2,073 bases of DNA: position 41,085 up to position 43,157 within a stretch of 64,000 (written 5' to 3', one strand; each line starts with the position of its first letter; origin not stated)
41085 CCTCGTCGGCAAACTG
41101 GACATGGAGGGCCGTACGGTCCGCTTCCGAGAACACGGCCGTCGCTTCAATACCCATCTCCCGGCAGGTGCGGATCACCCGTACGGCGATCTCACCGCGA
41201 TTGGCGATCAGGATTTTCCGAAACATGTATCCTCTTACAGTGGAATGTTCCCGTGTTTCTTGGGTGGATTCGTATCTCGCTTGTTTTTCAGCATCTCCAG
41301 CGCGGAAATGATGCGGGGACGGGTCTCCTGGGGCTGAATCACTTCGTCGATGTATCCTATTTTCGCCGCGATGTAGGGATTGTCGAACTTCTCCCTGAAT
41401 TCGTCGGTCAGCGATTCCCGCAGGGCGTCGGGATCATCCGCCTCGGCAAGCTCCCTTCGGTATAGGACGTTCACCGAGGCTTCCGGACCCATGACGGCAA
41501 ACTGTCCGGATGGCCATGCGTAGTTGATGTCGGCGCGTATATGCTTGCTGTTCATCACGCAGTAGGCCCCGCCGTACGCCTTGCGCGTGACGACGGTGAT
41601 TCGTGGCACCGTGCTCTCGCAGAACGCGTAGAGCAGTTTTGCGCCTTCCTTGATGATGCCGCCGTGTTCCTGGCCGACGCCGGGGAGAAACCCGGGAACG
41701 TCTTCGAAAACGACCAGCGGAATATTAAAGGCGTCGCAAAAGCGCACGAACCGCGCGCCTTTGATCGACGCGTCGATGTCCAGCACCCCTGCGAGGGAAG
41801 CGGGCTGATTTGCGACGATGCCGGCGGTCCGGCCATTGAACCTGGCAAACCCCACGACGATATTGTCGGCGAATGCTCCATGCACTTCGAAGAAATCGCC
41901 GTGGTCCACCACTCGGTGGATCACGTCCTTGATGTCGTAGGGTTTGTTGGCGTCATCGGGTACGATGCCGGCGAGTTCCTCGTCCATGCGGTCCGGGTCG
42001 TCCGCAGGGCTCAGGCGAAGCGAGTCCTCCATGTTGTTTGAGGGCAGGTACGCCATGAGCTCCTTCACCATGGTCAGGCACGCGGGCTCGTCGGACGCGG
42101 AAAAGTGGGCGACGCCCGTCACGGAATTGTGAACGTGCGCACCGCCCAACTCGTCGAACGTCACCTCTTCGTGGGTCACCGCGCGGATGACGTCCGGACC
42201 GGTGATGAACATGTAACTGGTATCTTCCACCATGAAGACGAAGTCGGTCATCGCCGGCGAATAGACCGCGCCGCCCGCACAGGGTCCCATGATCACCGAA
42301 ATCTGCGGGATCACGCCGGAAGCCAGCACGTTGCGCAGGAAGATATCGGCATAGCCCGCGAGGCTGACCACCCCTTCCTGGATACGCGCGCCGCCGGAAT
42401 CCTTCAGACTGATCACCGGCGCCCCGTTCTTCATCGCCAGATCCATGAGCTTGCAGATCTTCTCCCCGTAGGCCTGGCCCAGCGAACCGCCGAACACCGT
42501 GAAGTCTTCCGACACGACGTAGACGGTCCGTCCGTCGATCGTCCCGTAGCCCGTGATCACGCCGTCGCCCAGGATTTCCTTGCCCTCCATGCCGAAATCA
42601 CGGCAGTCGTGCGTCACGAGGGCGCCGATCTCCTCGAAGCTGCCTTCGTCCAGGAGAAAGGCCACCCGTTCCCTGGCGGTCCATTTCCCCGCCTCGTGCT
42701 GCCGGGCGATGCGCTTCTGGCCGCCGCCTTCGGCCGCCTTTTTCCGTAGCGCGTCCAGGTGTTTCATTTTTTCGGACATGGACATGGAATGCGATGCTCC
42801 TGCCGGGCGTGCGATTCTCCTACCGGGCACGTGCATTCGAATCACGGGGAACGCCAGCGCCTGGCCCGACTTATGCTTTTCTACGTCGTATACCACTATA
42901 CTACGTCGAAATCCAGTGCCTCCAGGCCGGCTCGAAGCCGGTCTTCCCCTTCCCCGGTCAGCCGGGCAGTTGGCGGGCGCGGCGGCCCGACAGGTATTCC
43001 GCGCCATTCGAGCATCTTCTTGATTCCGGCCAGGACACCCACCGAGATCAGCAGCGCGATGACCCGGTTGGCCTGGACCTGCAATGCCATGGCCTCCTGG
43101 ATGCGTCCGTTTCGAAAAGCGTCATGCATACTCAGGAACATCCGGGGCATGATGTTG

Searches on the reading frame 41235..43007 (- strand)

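Call 28: search_protein_families(library=ncbifam, proteins=[window:41235-43007:-], max_evalue=1e-10)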
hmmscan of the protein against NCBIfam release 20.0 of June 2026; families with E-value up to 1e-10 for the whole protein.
window:41235-43007:- (590 aa): 7 families
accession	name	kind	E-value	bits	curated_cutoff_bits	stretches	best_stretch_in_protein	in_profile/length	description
TIGR01117.1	mmdA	subfamily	1.2e-236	786.5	998.8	1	79-590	1-512/512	methylmalonyl-CoA decarboxylase subunit alpha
TIGR00515.1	accD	equivalog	5.4e-24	85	317.45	1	109-281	57-242/285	acetyl-CoA carboxylase, carboxyltransferase subunit beta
TIGR03133.1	malonate_beta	equivalog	3.5e-22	79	278.15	1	110-292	7-196/274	biotin-independent malonate decarboxylase subunit beta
NF005530.0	PRK07189.1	equivalog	1.8e-21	76.5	228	1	108-278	15-193/303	biotin-independent malonate decarboxylase subunit beta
NF041504.1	AccA_sub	subfamily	3e-16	59.6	300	0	358-525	14-187/257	carboxyltransferase subunit alpha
NF004344.0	PRK05724.1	equivalog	9.8e-14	51.3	357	0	360-521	73-240/319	acetyl-CoA carboxylase carboxyltransferase subunit alpha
TIGR00513.1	accA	equivalog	9.4e-13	48.2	319.3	0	353-517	67-236/321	acetyl-CoA carboxylase carboxyl transferase subunit alpha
